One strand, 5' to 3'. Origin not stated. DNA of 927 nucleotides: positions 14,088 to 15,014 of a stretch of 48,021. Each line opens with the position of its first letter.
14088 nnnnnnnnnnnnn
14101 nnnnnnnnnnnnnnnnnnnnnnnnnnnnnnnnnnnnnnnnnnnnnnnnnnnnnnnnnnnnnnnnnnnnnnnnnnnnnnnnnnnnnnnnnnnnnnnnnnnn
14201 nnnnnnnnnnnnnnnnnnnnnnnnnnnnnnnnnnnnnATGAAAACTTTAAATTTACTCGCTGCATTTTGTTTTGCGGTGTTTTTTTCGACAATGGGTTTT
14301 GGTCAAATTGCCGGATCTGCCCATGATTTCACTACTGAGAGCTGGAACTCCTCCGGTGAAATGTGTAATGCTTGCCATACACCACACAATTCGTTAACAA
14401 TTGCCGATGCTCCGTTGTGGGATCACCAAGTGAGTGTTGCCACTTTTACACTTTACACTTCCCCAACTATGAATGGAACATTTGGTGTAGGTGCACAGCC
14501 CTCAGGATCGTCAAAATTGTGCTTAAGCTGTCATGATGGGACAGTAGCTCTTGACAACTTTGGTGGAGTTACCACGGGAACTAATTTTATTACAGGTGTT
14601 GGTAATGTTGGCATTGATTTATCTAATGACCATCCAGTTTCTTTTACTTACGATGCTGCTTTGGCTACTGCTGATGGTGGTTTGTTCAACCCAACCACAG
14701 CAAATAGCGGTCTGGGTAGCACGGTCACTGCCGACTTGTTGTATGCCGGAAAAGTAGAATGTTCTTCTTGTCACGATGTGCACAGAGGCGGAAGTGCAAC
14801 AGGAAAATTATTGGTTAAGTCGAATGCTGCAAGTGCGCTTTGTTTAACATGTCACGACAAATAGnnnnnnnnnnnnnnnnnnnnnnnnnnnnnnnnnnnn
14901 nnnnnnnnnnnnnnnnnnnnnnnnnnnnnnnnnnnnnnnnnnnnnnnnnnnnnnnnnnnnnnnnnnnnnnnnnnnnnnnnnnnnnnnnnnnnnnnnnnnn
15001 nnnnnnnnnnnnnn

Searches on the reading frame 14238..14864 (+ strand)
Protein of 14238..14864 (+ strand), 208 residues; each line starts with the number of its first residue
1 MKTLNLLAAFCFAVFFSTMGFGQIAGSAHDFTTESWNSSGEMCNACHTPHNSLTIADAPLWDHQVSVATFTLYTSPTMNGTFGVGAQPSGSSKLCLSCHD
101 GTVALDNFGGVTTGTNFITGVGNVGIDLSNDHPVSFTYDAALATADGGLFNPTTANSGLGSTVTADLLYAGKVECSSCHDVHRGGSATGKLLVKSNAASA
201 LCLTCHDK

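Call 4: search_protein_families(library=pfam, proteins=[window:14238-14864:+], max_evalue=0.01)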
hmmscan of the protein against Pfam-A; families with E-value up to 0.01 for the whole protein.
window:14238-14864:+ (208 aa): 4 families
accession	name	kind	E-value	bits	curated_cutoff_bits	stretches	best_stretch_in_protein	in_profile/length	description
PF09699.15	Paired_CXXCH_1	-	1e-11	44.8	20.6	1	174-208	8-38/41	Doubled CXXCH motif (Paired_CXXCH_1)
PF14522.11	Cytochrome_C7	-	1.1e-06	28.8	24.8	1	171-208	12-50/67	Cytochrome c7 and related cytochrome c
PF22113.1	Mtrc-MtrF_II-IV_dom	-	2.6e-06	27.5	30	1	26-102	67-130/176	Outer membrane cytochrome MtrC/MtrF-like, domains II/IV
PF14537.11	Cytochrom_c3_2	-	1.9e-05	25.4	25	0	169-207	54-79/79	Cytochrome c3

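Call 7: search_protein_families(library=ncbifam, proteins=[window:14238-14864:+], max_evalue=0.01)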
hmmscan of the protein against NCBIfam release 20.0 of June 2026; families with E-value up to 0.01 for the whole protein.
window:14238-14864:+ (208 aa): 8 families
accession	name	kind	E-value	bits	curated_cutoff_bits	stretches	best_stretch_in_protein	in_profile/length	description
TIGR01905.1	paired_CXXCH_1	subfamily_domain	8.7e-11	41.6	25.2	1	174-207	8-37/41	doubled CXXCH domain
TIGR03508.1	decahem_SO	subfamily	2.1e-06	27.4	192.2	1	168-207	139-175/258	DmsE family decaheme c-type cytochrome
NF041028.1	decahem_GSU2203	exception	3.3e-05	23.2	325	1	170-207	172-208/317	GSU2203 family decaheme c-type cytochrome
TIGR03146.1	cyt_nit_nrfB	equivalog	4.2e-05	23.9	166.6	1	165-207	102-142/145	cytochrome c nitrite reductase pentaheme subunit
NF008659.0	PRK11659.1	equivalog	7.7e-05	22.5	184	1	169-207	132-168/188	cytochrome c nitrite reductase pentaheme subunit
NF049875.1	NetB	exception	0.00019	21.3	380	0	162-208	153-197/211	Nrf-like electron transfer protein NetB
TIGR03153.1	cytochr_NrfH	equivalog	0.0021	18.1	134.2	0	41-103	53-113/138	cytochrome c nitrite reductase small subunit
TIGR04257.1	nanowire_3heme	domain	0.0034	17.5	40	0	170-207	21-59/75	c(7)-type cytochrome triheme domain-containing protein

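Call 9: search_solved_structures(query=window:14238-14864:+, max_evalue=1, show_alignments=2)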
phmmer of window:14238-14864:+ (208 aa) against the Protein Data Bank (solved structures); distinct sequences matched with E-value up to 1: 2.
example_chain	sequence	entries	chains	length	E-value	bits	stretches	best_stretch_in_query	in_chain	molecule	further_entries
7tfs_A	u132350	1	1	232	4e-23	85.7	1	14-208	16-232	Cytochrome c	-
9yuq_N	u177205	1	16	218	1.6e-21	80.6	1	14-208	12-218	Putative multiheme cytochrome c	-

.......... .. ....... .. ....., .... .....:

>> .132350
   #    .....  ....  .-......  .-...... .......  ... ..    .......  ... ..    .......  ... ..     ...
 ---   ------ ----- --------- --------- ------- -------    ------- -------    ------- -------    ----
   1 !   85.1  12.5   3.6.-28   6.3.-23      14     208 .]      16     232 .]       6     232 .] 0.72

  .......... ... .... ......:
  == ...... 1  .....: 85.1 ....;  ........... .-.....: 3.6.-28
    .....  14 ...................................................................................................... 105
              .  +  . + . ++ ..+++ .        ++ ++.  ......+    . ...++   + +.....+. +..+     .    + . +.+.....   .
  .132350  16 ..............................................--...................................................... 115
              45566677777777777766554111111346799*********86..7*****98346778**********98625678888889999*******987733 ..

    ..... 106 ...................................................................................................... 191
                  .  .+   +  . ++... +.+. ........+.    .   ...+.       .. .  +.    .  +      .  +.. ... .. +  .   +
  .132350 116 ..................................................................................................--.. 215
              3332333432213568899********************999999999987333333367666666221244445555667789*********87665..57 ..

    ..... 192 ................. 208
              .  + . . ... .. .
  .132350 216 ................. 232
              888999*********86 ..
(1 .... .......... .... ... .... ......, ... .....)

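Call 71: find_homologous_proteins(query=window:14238-14864:+, max_evalue=1e-10)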
Query window:14238-14864:+ (208 aa): 7106 proteins with E <= 1e-10 among 8000 candidates; the best 120 are listed.
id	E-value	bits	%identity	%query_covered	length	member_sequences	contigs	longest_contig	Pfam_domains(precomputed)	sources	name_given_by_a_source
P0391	1.7e-126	438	93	100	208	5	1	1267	PF09699.16,PF14522.12,PF22113.2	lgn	-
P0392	6.7e-97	342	73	100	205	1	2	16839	PF09699.16,PF14537.12,PF14522.12,PF22113.2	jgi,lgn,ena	-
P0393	3.4e-95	336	71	100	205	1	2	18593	PF09699.16,PF14537.12,PF14522.12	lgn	-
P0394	6.7e-88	312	69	100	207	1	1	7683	PF09699.16,PF14522.12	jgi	-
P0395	3.6e-87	310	68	100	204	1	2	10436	PF09699.16,PF14522.12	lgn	-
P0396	2.3e-84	301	67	100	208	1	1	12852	PF09699.16,PF14537.12,PF14522.12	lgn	-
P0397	4.3e-83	296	66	100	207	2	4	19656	PF09699.16,PF14522.12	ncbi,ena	-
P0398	1.4e-82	295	65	100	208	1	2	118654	PF09699.16,PF14522.12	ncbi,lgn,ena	ncbi:cytochrome c3 family protein [Lutibacter sp.]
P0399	1.4e-82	295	66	100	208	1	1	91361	PF09699.16,PF14522.12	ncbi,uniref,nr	ncbi:cytochrome c3 family protein [Lutibacter sp.]|uniref:cytochrome c3 family protein n=1 Tax=Lutib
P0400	2.5e-82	294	63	100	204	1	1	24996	PF09699.16,PF14522.12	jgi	jgi:predicted CXXCH cytochrome family protein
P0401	1.2e-81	292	65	100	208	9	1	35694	PF09699.16,PF14522.12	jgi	jgi:predicted CXXCH cytochrome family protein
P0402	2.7e-81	291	64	100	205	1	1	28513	PF09699.16,PF14537.12,PF14522.12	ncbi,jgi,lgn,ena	-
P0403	3.1e-81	290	64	100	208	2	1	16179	PF09699.16,PF14522.12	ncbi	ncbi:cytochrome c3 family protein [Lutibacter sp.]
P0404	3.8e-81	290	65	100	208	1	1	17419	PF09699.16,PF14522.12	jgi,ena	-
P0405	6.1e-81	289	63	100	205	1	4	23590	PF09699.16,PF14537.12,PF14522.12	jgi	-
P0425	1.5e-78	282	65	100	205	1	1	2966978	PF09699.16,PF14537.12,PF14522.12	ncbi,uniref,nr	ncbi:cytochrome C [Lutibacter profundi]|uniref:Cytochrome C n=1 Tax=Lutibacter profundi TaxID=162211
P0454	1.6e-77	278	62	100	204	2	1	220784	PF09699.16,PF14537.12,PF14522.12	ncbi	-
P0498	7.3e-76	273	61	100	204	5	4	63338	PF09699.16,PF14537.12,PF14522.12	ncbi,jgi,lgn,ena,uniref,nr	ncbi:MAG TPA: cytochrome C [Caldithrix abyssi]|uniref:Cytochrome C n=1 Tax=Caldithrix abyssi TaxID=1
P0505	9.7e-76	272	62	100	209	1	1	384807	PF09699.16,PF14522.12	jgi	-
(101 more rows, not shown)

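Call 72: find_encoding_contigs(protein=P0425, flank=10000, max_places=1)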
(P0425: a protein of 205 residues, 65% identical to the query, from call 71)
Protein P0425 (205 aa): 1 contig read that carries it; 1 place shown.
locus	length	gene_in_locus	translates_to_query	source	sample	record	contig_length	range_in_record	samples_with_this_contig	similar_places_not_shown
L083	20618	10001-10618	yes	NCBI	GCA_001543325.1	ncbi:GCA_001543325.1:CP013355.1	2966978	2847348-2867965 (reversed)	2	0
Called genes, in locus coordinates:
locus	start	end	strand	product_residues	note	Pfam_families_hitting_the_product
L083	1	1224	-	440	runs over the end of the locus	PF00364:Biotin_lipoyl, PF02817:E3_binding, PF00198:2-oxoacid_dh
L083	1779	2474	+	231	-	PF19089:DUF5777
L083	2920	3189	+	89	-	-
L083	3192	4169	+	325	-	PF13183:Fer4_8 (faint), PF13187:Fer4_9 (faint), PF13247:Fer4_11, PF12797:Fer4_2 (weak), PF12837:Fer4_6 (weak), PF12838:Fer4_7 (weak), PF13237:Fer4_10, PF13247:Fer4_11 (weak)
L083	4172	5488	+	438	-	PF03916:NrfD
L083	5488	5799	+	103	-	-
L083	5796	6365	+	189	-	-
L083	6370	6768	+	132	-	PF13442:Cytochrome_CBB3, PF00034:Cytochrom_C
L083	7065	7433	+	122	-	-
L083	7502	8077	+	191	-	-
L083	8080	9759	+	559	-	PF14522:Cytochrome_C7 (faint), PF14537:Cytochrom_c3_2 (faint), PF22678:Cytochrom_c_NrfB-like (faint), PF09699:Paired_CXXCH_1, PF22113:Mtrc-MtrF_II-IV_dom (weak)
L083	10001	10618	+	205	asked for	PF14522:Cytochrome_C7 (faint), PF14537:Cytochrom_c3_2 (faint), PF09699:Paired_CXXCH_1 (weak)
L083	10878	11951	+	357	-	PF01436:NHL (faint), PF17170:DUF5128 (weak)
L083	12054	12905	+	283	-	PF02085:Cytochrom_CIII (faint), PF22678:Cytochrom_c_NrfB-like (faint), PF14522:Cytochrome_C7 (faint), PF14537:Cytochrom_c3_2 (faint), PF22113:Mtrc-MtrF_II-IV_dom (faint), PF09699:Paired_CXXCH_1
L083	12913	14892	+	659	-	-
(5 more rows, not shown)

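Call 73: find_encoding_contigs(protein=P0498, flank=10000, max_places=1)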
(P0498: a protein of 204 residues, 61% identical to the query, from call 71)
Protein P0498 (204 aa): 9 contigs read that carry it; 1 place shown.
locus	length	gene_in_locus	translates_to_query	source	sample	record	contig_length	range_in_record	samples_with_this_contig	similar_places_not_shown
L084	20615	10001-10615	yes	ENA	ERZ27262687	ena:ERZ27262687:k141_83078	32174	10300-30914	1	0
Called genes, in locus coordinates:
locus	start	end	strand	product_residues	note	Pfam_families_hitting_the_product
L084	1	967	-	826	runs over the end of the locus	PF04851:ResIII, PF00270:DEAD (faint), PF27159:HI_1054_N, PF27365:HI_1054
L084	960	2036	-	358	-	-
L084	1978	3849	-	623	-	PF12564:TypeIII_RM_meth, PF01555:N6_N4_Mtase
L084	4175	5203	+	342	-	PF24684:Vgb_lyase (weak), PF01731:Arylesterase (faint), PF25021:TEN_NHL (faint), PF08450:SGL (faint), PF17170:DUF5128, PF01436:NHL (weak)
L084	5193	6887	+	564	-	PF14537:Cytochrom_c3_2 (faint), PF09699:Paired_CXXCH_1 (faint), PF14522:Cytochrome_C7 (faint)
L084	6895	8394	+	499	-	PF00672:HAMP, PF14501:HATPase_c_5 (faint), PF00512:HisKA, PF02518:HATPase_c, PF13589:HATPase_c_3 (faint)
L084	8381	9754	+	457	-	PF00072:Response_reg, PF00158:Sigma54_activat, PF14532:Sigma54_activ_2, PF00004:AAA (weak), PF07724:AAA_2 (weak), PF07728:AAA_5, PF25601:AAA_lid_14, PF02954:HTH_8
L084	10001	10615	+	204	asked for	PF14522:Cytochrome_C7 (faint), PF14537:Cytochrom_c3_2 (faint), PF09699:Paired_CXXCH_1 (faint)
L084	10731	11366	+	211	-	PF14537:Cytochrom_c3_2 (faint), PF14522:Cytochrome_C7 (faint), PF09699:Paired_CXXCH_1 (weak)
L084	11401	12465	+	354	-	PF01436:NHL (faint), PF17170:DUF5128 (weak)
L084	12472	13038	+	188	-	PF14522:Cytochrome_C7 (faint), PF09699:Paired_CXXCH_1, PF14537:Cytochrom_c3_2 (faint), PF09699:Paired_CXXCH_1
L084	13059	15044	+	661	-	-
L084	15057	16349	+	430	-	PF22678:Cytochrom_c_NrfB-like (faint), PF14537:Cytochrom_c3_2 (faint), PF02085:Cytochrom_CIII (faint), PF14522:Cytochrome_C7 (weak), PF09699:Paired_CXXCH_1, PF22113:Mtrc-MtrF_II-IV_dom (weak), PF09699:Paired_CXXCH_1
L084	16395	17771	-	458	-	PF04513:Baculo_PEP_C (faint), PF02646:RmuC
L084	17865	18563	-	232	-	PF00117:GATase, PF07722:Peptidase_C26 (weak)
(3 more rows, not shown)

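Call 74: find_encoding_contigs(protein=P0505, flank=10000, max_places=1)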
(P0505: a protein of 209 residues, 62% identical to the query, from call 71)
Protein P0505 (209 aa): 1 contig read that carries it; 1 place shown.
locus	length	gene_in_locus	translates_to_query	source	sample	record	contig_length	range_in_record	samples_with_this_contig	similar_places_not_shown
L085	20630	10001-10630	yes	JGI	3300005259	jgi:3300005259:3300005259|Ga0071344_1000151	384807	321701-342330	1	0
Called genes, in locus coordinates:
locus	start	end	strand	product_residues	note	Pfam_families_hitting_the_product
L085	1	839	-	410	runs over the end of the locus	PF07690:MFS_1, PF00854:PTR2 (weak), PF07690:MFS_1 (weak)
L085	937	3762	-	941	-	PF05140:ResB, PF01578:Cytochrom_C_asm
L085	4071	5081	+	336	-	PF24684:Vgb_lyase, PF01731:Arylesterase (faint), PF08450:SGL (faint), PF17170:DUF5128, PF06739:SBBP (faint), PF17170:DUF5128, PF01436:NHL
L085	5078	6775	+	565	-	PF14522:Cytochrome_C7 (faint), PF14537:Cytochrom_c3_2 (faint), PF09699:Paired_CXXCH_1 (weak), PF22113:Mtrc-MtrF_II-IV_dom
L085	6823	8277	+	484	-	PF00672:HAMP, PF00512:HisKA, PF02518:HATPase_c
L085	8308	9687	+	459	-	PF00072:Response_reg, PF00158:Sigma54_activat, PF14532:Sigma54_activ_2, PF00004:AAA (weak), PF07724:AAA_2 (faint), PF07728:AAA_5, PF25601:AAA_lid_14, PF02954:HTH_8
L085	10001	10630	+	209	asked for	PF14522:Cytochrome_C7 (faint), PF09699:Paired_CXXCH_1 (weak)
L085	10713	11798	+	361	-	PF01436:NHL (faint), PF17170:DUF5128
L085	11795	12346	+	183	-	PF14537:Cytochrom_c3_2 (faint), PF09699:Paired_CXXCH_1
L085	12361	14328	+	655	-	-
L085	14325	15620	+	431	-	PF22678:Cytochrom_c_NrfB-like (faint), PF02085:Cytochrom_CIII (faint), PF14522:Cytochrome_C7 (faint), PF14537:Cytochrom_c3_2 (faint), PF09699:Paired_CXXCH_1, PF22113:Mtrc-MtrF_II-IV_dom (weak), PF09699:Paired_CXXCH_1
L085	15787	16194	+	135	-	-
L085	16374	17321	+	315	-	PF05368:NmrA, PF13460:NAD_binding_10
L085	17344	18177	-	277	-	PF02900:LigB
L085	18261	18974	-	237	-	PF03781:FGE-sulfatase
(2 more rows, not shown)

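Call 75: find_encoding_contigs(protein=P0454, flank=10000, max_places=1)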
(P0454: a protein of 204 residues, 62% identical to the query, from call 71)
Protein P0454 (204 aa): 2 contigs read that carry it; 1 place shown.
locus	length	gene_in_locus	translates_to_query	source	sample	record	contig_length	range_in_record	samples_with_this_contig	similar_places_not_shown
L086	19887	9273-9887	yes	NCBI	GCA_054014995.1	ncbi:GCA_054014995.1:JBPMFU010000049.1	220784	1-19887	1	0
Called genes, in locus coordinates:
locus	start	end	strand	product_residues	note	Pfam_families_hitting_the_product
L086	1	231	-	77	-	?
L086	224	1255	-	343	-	-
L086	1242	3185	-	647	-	PF12564:TypeIII_RM_meth, PF01555:N6_N4_Mtase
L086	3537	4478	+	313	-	PF24684:Vgb_lyase (faint), PF25021:TEN_NHL (faint), PF08450:SGL (faint), PF01731:Arylesterase (faint), PF17170:DUF5128, PF01436:NHL (weak)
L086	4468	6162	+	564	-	PF14522:Cytochrome_C7 (faint), PF14537:Cytochrom_c3_2 (faint), PF09699:Paired_CXXCH_1 (faint)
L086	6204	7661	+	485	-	PF00672:HAMP, PF00512:HisKA, PF02518:HATPase_c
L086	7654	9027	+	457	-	PF00072:Response_reg, PF00158:Sigma54_activat, PF14532:Sigma54_activ_2, PF00004:AAA (weak), PF07724:AAA_2 (weak), PF07728:AAA_5, PF25601:AAA_lid_14, PF02954:HTH_8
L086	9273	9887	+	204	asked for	PF14522:Cytochrome_C7 (faint), PF14537:Cytochrom_c3_2 (faint), PF09699:Paired_CXXCH_1 (faint)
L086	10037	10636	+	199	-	PF14522:Cytochrome_C7 (faint), PF14537:Cytochrom_c3_2 (faint), PF09699:Paired_CXXCH_1 (weak)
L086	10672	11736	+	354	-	PF01436:NHL (faint), PF17170:DUF5128 (weak)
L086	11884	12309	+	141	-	PF02085:Cytochrom_CIII (faint), PF14522:Cytochrome_C7 (faint), PF09699:Paired_CXXCH_1, PF14537:Cytochrom_c3_2 (faint), PF09699:Paired_CXXCH_1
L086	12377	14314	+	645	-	-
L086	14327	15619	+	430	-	PF22678:Cytochrom_c_NrfB-like (faint), PF02085:Cytochrom_CIII (faint), PF14537:Cytochrom_c3_2 (faint), PF22113:Mtrc-MtrF_II-IV_dom (faint), PF14522:Cytochrome_C7 (weak), PF09699:Paired_CXXCH_1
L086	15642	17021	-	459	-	PF04513:Baculo_PEP_C (faint), PF02646:RmuC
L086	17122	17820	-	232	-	PF00117:GATase, PF01965:DJ-1_PfpI (weak), PF07722:Peptidase_C26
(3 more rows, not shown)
